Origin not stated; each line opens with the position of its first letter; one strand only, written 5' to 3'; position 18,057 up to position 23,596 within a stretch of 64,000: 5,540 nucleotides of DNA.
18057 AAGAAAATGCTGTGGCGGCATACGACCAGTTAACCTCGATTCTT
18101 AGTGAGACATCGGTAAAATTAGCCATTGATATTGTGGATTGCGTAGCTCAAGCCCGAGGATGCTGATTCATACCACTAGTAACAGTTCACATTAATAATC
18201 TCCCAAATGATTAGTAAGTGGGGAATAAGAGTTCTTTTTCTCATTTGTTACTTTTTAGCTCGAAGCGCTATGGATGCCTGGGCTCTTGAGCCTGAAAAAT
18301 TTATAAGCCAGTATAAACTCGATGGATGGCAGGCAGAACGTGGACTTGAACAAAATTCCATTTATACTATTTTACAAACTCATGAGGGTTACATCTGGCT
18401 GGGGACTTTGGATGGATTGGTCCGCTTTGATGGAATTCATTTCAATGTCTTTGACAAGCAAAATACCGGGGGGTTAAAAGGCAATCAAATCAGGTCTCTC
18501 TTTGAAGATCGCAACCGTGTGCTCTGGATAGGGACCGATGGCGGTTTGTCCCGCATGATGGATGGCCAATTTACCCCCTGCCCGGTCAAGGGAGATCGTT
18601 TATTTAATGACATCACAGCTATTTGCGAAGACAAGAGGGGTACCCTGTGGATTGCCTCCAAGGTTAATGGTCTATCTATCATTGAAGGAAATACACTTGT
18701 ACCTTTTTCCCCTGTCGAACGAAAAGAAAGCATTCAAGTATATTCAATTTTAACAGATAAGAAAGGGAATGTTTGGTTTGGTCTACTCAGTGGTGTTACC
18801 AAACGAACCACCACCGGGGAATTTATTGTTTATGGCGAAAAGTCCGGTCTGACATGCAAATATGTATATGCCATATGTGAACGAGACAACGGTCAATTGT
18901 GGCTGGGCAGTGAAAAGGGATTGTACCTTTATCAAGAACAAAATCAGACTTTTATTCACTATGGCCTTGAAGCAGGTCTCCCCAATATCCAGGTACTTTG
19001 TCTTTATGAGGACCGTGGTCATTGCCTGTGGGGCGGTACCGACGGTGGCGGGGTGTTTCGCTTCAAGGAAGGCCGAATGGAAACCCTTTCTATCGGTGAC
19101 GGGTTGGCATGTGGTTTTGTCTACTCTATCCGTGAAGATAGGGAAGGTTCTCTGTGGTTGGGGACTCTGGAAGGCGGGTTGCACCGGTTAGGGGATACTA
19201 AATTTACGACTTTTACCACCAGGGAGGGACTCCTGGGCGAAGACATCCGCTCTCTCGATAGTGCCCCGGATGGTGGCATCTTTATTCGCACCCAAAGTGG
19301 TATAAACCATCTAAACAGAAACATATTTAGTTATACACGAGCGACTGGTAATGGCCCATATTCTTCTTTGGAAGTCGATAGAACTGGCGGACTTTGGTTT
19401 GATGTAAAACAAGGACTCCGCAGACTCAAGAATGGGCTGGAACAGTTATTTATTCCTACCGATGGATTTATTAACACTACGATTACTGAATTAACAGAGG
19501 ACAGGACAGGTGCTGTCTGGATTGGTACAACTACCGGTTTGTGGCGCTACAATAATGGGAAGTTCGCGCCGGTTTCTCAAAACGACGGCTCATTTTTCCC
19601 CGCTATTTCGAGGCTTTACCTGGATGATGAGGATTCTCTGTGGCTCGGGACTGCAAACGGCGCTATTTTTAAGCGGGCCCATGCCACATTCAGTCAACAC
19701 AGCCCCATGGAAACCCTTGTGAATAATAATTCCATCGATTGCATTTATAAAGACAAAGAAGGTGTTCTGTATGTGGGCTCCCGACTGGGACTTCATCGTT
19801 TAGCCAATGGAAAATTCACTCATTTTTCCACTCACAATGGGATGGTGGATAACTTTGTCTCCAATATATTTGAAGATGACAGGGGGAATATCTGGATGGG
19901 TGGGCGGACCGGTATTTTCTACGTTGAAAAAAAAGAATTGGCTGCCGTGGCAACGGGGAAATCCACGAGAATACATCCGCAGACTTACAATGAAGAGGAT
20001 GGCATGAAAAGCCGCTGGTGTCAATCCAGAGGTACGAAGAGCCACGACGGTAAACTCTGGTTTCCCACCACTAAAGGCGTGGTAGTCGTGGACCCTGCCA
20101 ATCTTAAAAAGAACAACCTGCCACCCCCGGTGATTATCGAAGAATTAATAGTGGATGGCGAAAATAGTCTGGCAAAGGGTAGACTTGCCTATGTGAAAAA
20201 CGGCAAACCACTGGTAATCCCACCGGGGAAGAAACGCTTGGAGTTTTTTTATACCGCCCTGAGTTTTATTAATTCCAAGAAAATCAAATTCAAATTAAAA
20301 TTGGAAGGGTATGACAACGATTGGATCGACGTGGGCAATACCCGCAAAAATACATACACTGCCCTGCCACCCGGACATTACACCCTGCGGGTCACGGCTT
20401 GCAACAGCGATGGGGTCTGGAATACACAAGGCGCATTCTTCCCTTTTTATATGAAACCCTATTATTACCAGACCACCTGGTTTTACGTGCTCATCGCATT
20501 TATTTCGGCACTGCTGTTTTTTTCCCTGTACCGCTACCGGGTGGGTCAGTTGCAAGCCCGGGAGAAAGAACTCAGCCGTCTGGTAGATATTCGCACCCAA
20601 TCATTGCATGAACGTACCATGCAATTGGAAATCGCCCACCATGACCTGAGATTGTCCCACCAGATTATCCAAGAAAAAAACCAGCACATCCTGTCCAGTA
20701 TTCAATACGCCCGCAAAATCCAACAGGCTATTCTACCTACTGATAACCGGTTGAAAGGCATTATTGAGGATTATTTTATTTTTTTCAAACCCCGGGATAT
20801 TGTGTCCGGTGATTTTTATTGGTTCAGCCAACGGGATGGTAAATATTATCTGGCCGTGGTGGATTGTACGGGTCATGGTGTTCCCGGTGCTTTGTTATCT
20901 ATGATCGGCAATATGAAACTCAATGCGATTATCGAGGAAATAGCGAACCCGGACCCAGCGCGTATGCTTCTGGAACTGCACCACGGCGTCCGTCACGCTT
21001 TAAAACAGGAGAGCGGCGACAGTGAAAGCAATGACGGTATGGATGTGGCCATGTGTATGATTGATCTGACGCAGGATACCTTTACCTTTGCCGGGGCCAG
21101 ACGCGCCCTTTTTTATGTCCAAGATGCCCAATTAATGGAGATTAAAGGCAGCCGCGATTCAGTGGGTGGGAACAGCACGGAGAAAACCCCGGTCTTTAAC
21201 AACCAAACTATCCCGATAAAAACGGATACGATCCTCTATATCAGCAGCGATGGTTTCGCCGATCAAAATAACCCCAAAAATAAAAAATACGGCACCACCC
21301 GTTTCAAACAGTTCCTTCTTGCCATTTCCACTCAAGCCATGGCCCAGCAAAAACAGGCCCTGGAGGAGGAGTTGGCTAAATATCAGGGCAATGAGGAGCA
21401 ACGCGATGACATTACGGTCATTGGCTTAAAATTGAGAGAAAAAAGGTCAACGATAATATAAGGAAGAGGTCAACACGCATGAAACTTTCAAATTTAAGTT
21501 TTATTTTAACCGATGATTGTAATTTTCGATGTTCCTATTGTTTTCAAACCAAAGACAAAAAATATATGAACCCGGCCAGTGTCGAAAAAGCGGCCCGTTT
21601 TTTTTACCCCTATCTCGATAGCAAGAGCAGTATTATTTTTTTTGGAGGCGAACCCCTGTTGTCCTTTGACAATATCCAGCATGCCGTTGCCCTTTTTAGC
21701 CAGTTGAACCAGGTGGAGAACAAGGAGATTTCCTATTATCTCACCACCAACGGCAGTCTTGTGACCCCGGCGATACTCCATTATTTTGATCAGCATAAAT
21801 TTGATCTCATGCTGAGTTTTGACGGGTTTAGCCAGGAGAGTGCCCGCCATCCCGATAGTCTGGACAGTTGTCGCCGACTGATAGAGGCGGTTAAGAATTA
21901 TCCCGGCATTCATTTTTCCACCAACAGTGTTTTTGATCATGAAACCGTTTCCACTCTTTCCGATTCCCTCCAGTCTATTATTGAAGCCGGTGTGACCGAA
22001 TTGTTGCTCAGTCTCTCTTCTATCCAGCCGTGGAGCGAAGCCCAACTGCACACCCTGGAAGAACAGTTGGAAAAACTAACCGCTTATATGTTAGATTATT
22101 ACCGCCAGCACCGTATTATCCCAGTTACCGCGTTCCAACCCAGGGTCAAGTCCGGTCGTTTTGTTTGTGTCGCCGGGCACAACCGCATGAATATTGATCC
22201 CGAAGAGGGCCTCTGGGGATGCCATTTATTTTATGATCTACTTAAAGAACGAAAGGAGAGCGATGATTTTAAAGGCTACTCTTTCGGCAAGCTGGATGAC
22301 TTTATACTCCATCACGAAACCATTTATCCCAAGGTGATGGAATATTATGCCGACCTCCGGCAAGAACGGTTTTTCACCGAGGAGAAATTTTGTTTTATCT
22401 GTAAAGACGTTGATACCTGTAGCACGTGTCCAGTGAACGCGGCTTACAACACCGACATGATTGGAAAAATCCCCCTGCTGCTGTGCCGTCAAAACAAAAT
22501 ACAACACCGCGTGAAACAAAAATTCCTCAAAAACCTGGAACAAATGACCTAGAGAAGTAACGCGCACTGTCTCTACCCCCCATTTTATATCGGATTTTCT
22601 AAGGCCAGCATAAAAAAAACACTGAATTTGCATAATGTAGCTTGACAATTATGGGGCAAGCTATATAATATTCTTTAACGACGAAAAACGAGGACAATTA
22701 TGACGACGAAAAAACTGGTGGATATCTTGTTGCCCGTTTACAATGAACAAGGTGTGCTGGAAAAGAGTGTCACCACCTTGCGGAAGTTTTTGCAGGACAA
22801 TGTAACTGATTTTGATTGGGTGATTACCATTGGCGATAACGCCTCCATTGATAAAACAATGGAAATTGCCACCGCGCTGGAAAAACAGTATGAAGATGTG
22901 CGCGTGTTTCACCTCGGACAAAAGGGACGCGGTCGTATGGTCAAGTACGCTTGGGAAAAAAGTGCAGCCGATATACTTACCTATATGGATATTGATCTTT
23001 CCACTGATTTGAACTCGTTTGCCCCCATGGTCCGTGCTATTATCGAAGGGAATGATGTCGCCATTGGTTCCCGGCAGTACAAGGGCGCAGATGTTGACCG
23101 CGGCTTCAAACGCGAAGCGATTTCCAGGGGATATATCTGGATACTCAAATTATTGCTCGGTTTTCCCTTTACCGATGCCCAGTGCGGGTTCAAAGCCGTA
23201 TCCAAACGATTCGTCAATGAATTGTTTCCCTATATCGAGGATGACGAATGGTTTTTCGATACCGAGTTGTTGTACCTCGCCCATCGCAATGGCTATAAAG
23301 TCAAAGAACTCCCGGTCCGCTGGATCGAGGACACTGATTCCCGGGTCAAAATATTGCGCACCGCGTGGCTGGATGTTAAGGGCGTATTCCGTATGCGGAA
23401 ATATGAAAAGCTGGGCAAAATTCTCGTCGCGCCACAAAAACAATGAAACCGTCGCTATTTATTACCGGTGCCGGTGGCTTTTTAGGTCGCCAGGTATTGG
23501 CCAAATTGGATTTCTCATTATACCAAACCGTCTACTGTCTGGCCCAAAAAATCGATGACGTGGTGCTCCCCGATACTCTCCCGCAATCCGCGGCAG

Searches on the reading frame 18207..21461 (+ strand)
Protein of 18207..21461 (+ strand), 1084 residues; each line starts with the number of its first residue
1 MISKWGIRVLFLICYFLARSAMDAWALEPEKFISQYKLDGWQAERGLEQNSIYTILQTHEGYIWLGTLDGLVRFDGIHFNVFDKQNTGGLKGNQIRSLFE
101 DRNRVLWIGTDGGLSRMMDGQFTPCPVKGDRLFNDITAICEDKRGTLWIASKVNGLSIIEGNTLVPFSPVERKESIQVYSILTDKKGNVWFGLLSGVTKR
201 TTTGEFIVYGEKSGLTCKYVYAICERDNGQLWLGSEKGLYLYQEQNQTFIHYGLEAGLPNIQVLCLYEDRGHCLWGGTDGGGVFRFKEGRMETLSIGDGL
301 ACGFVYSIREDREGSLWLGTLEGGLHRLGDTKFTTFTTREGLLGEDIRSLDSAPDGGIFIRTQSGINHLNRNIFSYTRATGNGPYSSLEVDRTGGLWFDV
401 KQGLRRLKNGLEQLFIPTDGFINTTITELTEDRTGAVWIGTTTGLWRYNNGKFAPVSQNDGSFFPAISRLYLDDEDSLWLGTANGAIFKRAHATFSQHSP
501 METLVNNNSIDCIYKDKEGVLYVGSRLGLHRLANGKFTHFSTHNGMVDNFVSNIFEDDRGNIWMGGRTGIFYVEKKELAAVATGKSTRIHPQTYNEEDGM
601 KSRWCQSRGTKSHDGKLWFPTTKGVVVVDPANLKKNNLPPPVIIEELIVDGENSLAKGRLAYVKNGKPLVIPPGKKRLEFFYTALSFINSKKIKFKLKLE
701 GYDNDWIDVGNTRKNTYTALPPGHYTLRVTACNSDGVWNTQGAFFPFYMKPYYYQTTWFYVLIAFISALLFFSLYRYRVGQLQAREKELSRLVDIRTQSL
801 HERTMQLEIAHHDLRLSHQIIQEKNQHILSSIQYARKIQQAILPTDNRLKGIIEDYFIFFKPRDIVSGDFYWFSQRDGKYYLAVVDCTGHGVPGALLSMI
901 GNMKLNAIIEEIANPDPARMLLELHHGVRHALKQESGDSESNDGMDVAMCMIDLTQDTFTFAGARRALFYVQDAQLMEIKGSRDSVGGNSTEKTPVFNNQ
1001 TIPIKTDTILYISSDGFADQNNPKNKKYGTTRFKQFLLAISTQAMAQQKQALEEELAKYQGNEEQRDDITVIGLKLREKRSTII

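Call 64: search_protein_families(library=pfam, proteins=[window:18207-21461:+], max_evalue=0.00001)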
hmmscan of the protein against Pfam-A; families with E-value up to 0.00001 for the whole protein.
window:18207-21461:+ (1084 aa): 3 families
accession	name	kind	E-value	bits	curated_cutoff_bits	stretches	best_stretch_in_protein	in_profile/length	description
PF07494.17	Reg_prop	-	3.7e-51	164.9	20.4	0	89-112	1-24/24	Two component regulator propeller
PF07228.17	SpoIIE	-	1.8e-18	67.6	25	1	877-1076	2-191/192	Stage II sporulation protein E (SpoIIE)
PF07495.19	Y_Y_Y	-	2.6e-14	53.3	26.6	1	687-740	2-55/65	Y_Y_Y domain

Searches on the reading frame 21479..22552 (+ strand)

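Call 64: search_protein_families(library=pfam, proteins=[window:21479-22552:+], max_evalue=0.00001)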
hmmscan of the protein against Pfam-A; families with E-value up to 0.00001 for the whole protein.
window:21479-22552:+ (357 aa): 2 families
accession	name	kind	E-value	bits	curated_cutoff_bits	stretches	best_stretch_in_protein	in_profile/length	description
PF04055.27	Radical_SAM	-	2e-13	51.3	29.5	1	9-128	2-126/166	Radical SAM superfamily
PF13353.11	Fer4_12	-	5.1e-06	27.3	22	0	10-85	11-87/137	4Fe-4S single cluster domain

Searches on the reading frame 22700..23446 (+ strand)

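Call 64: search_protein_families(library=pfam, proteins=[window:22700-23446:+], max_evalue=0.00001)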
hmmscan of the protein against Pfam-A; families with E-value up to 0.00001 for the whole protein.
window:22700-23446:+ (248 aa): 1 family
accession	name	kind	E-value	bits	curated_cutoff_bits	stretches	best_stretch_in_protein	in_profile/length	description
PF00535.33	Glycos_transf_2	-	6.1e-20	72.3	23.3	1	9-176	2-168/168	Glycosyl transferase family 2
